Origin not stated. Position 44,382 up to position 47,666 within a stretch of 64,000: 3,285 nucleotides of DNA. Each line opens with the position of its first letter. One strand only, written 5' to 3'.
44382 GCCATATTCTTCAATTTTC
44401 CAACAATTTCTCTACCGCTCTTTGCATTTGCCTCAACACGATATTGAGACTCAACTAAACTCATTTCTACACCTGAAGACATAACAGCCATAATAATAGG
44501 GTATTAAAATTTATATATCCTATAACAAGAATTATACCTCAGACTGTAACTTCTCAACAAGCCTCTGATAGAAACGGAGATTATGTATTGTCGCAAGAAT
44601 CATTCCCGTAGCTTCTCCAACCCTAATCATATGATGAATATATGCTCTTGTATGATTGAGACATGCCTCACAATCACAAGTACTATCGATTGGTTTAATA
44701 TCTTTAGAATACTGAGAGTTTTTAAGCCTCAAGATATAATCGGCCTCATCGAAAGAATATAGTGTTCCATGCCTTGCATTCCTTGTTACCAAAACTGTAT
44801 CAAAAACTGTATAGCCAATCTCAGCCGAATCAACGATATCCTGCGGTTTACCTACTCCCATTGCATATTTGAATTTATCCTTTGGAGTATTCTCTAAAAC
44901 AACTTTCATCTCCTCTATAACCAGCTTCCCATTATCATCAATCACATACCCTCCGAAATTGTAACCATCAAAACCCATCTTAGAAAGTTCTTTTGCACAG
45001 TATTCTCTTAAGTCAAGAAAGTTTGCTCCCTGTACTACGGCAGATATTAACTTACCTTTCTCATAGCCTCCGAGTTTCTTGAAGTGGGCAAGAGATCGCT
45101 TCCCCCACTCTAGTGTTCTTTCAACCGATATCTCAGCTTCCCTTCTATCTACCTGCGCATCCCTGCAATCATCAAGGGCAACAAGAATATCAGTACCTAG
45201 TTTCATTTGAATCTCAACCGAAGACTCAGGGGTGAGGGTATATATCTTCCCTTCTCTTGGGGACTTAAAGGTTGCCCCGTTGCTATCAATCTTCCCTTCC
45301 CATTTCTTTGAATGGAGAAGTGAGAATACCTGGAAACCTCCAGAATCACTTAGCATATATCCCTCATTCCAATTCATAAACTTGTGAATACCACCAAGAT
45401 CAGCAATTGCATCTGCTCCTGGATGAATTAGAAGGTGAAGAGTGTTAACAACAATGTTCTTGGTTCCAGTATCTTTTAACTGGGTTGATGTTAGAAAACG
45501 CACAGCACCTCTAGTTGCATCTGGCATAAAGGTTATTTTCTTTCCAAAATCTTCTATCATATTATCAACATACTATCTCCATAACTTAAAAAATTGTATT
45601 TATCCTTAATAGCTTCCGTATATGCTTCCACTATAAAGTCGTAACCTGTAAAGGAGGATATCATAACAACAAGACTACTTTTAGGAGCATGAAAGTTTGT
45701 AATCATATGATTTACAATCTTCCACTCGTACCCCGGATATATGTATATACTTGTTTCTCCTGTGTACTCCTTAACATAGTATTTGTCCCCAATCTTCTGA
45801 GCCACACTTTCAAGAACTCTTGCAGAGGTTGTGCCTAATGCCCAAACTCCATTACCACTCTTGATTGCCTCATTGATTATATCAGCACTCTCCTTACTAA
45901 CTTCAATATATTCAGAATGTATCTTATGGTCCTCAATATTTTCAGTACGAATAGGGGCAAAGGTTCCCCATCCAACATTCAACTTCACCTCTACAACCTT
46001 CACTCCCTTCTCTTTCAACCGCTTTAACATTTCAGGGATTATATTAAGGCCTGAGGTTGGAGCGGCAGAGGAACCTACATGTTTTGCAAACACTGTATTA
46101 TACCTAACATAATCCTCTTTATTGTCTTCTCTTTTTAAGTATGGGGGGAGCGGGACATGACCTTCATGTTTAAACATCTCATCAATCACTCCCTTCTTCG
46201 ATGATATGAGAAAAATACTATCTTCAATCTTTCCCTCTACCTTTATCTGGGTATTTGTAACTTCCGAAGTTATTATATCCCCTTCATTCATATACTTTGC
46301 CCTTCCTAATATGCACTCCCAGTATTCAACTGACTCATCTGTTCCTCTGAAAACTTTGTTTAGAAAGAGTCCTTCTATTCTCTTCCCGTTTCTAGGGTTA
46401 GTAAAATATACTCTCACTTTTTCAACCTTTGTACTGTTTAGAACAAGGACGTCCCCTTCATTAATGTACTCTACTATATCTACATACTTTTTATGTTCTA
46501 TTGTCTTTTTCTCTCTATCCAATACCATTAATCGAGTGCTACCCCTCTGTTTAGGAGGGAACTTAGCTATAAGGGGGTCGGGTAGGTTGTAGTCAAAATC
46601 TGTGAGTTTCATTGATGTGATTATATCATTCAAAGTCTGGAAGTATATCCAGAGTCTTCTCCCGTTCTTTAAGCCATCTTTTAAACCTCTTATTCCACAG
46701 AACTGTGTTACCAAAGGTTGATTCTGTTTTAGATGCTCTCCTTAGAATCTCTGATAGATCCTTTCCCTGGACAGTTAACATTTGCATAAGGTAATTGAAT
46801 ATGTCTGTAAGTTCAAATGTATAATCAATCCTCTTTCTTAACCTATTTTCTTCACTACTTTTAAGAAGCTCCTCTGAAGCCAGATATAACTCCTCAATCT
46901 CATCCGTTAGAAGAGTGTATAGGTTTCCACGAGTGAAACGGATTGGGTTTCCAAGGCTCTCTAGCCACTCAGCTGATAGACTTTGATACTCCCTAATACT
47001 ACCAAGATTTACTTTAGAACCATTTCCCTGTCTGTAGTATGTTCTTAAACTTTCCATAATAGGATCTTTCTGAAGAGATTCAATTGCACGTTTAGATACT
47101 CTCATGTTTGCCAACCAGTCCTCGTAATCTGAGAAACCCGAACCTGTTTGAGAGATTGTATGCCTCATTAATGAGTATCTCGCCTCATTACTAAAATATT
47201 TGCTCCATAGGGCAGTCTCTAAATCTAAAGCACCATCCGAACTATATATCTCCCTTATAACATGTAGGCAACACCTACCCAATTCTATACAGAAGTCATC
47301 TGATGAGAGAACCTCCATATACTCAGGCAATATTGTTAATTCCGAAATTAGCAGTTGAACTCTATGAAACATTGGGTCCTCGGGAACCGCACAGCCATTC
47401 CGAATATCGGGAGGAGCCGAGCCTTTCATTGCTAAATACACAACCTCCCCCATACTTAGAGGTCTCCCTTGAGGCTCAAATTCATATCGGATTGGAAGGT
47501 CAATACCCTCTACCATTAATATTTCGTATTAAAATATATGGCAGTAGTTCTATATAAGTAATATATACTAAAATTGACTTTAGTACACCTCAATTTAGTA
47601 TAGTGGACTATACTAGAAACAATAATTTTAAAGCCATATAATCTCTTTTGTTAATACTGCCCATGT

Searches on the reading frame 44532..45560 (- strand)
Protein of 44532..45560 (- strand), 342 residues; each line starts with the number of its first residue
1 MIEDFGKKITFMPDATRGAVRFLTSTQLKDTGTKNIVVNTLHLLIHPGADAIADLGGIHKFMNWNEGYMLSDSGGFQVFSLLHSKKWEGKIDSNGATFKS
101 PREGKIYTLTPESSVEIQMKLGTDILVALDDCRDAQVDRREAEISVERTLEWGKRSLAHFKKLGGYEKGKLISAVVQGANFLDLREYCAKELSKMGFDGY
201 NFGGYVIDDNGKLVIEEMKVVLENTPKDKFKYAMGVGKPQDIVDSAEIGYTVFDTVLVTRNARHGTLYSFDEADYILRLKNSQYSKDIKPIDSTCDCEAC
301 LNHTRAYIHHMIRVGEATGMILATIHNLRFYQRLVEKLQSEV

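Call 4: search_protein_families(library=pfam, proteins=[window:44532-45560:-], max_evalue=1)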
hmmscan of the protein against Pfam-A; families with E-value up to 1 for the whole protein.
window:44532-45560:- (342 aa): 1 family
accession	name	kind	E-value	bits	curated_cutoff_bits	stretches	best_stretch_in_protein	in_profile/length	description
PF01702.25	TGT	-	7.9e-100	334.8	26.3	1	10-340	19-337/357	Queuine tRNA-ribosyltransferase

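Call 8: find_related_loci(query=window:44532-45560:-, collection=genome_contigs, flank=10000)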
Query window:44532-45560:- (342 aa) in genome_contigs; peptide patterns used: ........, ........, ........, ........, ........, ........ (x = any residue, [..] = any of these).
83 stretches matched a pattern; 51 encode a relative of the query (tblastn E <= 1e-3); 51 distinct loci.
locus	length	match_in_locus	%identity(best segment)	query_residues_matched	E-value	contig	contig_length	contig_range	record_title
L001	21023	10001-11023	83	2-342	0e+0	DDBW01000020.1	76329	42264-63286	MAG TPA_asm: Candidatus Dojkabacteria bacterium UBA2022 UBA2022_contig_2059, whole genome shotgun sequence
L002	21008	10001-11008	83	3-338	0e+0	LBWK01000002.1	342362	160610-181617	MAG: candidate division WS6 bacterium GW2011_GWF2_39_15 UT34_C0002, whole genome shotgun sequence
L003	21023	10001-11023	73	2-340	5e-173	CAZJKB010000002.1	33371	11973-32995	MAG TPA_asm: uncultured Candidatus Saccharibacteria bacterium isolate SRP107338_co1_36 genome assembly, contig: NODE_910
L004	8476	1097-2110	71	2-338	7e-166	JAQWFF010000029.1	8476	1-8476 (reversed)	MAG: Candidatus Dojkabacteria bacterium isolate STF2_92 NODE_26878_length_8476_cov_5.157504_Sandtown_F2, whole genome sh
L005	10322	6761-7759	72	5-338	6e-163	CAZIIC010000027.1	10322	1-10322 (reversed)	MAG TPA_asm: uncultured Candidatus Saccharibacteria bacterium isolate SRP219642_co6_135 genome assembly, contig: NODE_63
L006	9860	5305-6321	68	2-339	8e-163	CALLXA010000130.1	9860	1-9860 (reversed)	MAG TPA_asm: uncultured bacterium isolate SRR3330206_bin.35_CONCOCT_v1.1_MAG genome assembly, contig: ERZ724085.5150, wh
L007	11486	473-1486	68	2-338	6e-160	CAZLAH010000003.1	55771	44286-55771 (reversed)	MAG TPA_asm: uncultured Candidatus Saccharibacteria bacterium isolate SRP192927_co2_210 genome assembly, contig: NODE_52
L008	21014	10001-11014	68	2-338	1e-159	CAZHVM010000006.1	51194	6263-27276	MAG TPA_asm: uncultured Candidatus Saccharibacteria bacterium isolate SRP192927_co3_113 genome assembly, contig: NODE_10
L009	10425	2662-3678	68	2-339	9e-160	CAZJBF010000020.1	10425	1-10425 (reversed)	MAG TPA_asm: uncultured Candidatus Saccharibacteria bacterium isolate SRP192927_co3_861 genome assembly, contig: NODE_16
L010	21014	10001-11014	67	2-338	3e-158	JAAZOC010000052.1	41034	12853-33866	MAG: Candidatus Microgenomates bacterium isolate AS27yjCOA_24 95834_AS27, whole genome shotgun sequence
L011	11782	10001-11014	67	2-338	6e-158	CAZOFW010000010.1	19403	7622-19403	MAG TPA_asm: uncultured Candidatus Saccharibacteria bacterium isolate SRP062349_co2_265 genome assembly, contig: NODE_15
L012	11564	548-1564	67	2-339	3e-157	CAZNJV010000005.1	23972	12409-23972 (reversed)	MAG TPA_asm: uncultured Candidatus Saccharibacteria bacterium isolate SRP263991_co3_616 genome assembly, contig: NODE_19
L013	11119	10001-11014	66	2-338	3e-156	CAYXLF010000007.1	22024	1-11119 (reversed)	MAG TPA_asm: uncultured Candidatus Saccharibacteria bacterium isolate SRP192927_co3_150 genome assembly, contig: NODE_48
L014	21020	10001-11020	66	2-340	3e-156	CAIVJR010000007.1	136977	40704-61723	uncultured bacterium isolate Loclat_bin-19700 genome assembly, contig: bin-19700:07/10, whole genome shotgun sequence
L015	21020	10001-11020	66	2-340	9e-156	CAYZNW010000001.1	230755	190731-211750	MAG TPA_asm: uncultured Candidatus Saccharibacteria bacterium isolate binchicken_co117_292 genome assembly, contig: NODE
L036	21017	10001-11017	66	2-339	2e-155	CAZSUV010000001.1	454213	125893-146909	MAG TPA_asm: uncultured Candidatus Saccharibacteria bacterium isolate SRP302447_co3_161 genome assembly, contig: NODE_41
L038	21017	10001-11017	66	2-339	3e-156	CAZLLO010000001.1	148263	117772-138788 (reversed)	MAG TPA_asm: uncultured Candidatus Saccharibacteria bacterium isolate SRP192927_co3_300 genome assembly, contig: NODE_93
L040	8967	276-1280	71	1-338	3e-170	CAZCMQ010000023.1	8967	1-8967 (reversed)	MAG TPA_asm: uncultured Candidatus Saccharibacteria bacterium isolate SRP329715_co2_58 genome assembly, contig: NODE_137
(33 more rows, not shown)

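Call 48: search_protein_families(library=pfam, proteins=[L007:1501-1932:-, L008:11028-11651:-, L008:11714-12289:+, L015:11081-11719:+, L004:2125-2658:-, L012:1654-2151:-, L036:11027-11551:-, L038:11558-12139:-, L040:1354-2007:+, L040:2009-2383:+], max_evalue=0.01)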
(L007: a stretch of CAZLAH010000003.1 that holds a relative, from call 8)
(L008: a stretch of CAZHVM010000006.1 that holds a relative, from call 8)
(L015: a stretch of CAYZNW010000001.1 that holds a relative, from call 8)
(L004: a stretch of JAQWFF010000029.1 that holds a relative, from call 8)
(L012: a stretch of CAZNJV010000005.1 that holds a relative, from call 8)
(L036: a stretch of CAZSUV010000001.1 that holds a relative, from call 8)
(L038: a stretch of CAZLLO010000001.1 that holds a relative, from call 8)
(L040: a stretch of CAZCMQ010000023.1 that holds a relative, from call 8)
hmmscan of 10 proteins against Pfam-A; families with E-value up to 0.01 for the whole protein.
L007:1501-1932:- (143 aa): 1 family
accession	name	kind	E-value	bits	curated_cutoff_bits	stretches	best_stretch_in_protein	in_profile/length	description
PF01797.21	Y1_Tnp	-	4.3e-11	43.4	23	1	9-125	2-121/121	Transposase IS200 like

L008:11028-11651:- (207 aa): 11 families
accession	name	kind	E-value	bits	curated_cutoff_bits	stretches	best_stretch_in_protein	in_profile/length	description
PF13649.12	Methyltransf_25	-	3.1e-13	50.6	27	1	48-136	1-97/97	Methyltransferase domain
PF08241.18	Methyltransf_11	-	1.5e-11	45.2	21.2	1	49-139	1-94/95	Methyltransferase domain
PF13489.12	Methyltransf_23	-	2.4e-11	44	27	1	36-175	13-153/164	Methyltransferase domain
PF08242.18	Methyltransf_12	-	1e-09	39.5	30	1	49-137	1-97/98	Methyltransferase domain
PF13847.12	Methyltransf_31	-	2.4e-07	31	27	1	44-140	3-109/145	Methyltransferase domain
PF03848.20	TehB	-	4.6e-07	29.9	20.4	1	38-132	24-124/193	Tellurite resistance protein TehB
PF05219.18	DREV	-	5.1e-07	29.5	26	1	43-114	93-162/265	DREV methyltransferase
PF01739.24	CheR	-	0.0013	18.6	27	0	92-157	125-188/195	CheR methyltransferase, SAM binding domain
PF02353.26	CMAS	-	0.0016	18.3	27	1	36-143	54-167/273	Mycolic acid cyclopropane synthetase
PF03686.19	UPF0146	-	0.0052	17.1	26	1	40-111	9-78/129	Uncharacterised protein family (UPF0146)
PF05724.17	TPMT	-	0.009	16.1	26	0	36-87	29-81/218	Thiopurine S-methyltransferase (TPMT)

L008:11714-12289:+ (191 aa): 1 family
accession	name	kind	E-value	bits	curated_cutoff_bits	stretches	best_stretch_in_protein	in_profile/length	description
PF04229.20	GrpB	-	5.1e-44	150.7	25.5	1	18-180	1-157/159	GrpB protein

L015:11081-11719:+ (212 aa): 0 families

L004:2125-2658:- (177 aa): 1 family
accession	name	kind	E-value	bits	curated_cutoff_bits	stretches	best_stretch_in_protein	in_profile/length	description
PF01797.21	Y1_Tnp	-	9.1e-10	39.2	23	1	44-157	4-120/121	Transposase IS200 like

L012:1654-2151:- (165 aa): 1 family
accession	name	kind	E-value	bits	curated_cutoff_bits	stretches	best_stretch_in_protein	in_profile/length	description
PF01936.24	NYN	-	5e-14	53.5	24.2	1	10-142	5-136/145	NYN domain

L036:11027-11551:- (174 aa): 0 families

L038:11558-12139:- (193 aa): 3 families
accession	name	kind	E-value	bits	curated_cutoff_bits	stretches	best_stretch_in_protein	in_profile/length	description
PF03575.23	Peptidase_S51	-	1.4e-23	84.1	23.9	1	39-187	40-192/206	Peptidase family S51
PF07685.20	GATase_3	-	7.1e-05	22.9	27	1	59-165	15-119/196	CobB/CobQ-like glutamine amidotransferase domain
PF01174.25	SNO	-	0.0051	17.1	27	1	79-148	29-95/188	SNO glutamine amidotransferase family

L040:1354-2007:+ (217 aa): 0 families

L040:2009-2383:+ (124 aa): 0 families

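Call 58: search_protein_families(library=phrogs, proteins=[L001:11054-11392:+], max_evalue=1)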
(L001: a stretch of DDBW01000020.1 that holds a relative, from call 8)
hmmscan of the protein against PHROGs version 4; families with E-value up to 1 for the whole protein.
L001:11054-11392:+ (112 aa): 0 families

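Call 59: search_protein_families(library=padloc, proteins=[L001:11054-11392:+], max_evalue=1)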
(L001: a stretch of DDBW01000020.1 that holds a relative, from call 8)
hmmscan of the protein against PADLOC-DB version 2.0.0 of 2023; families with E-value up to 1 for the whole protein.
L001:11054-11392:+ (112 aa): 0 families

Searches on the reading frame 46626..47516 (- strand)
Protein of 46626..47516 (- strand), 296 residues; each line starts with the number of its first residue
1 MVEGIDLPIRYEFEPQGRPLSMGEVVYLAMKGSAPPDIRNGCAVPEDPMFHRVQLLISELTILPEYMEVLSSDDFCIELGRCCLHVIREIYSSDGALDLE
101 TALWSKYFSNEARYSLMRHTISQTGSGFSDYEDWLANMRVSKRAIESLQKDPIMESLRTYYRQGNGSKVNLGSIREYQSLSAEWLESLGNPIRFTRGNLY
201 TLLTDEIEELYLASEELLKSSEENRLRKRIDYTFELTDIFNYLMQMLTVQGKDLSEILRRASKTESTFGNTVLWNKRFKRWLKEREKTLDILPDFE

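Call 4: search_protein_families(library=pfam, proteins=[window:46626-47516:-], max_evalue=1)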
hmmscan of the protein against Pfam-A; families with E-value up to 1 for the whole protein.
window:46626-47516:- (296 aa): 1 family
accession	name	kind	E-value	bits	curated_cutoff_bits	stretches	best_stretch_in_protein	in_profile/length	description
PF01503.22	PRA-PH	-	0.002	18.9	21.3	1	194-260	25-81/86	Phosphoribosyl-ATP pyrophosphohydrolase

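Call 5: search_protein_families(library=ncbifam, proteins=[window:46626-47516:-], max_evalue=1)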
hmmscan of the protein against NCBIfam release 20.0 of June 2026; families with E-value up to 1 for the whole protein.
window:46626-47516:- (296 aa): 1 family
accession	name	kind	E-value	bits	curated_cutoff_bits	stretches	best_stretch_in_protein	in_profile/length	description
NF006298.0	PRK08487.1-1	equivalog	0.022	14.2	530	1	192-236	149-194/321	DNA polymerase III subunit delta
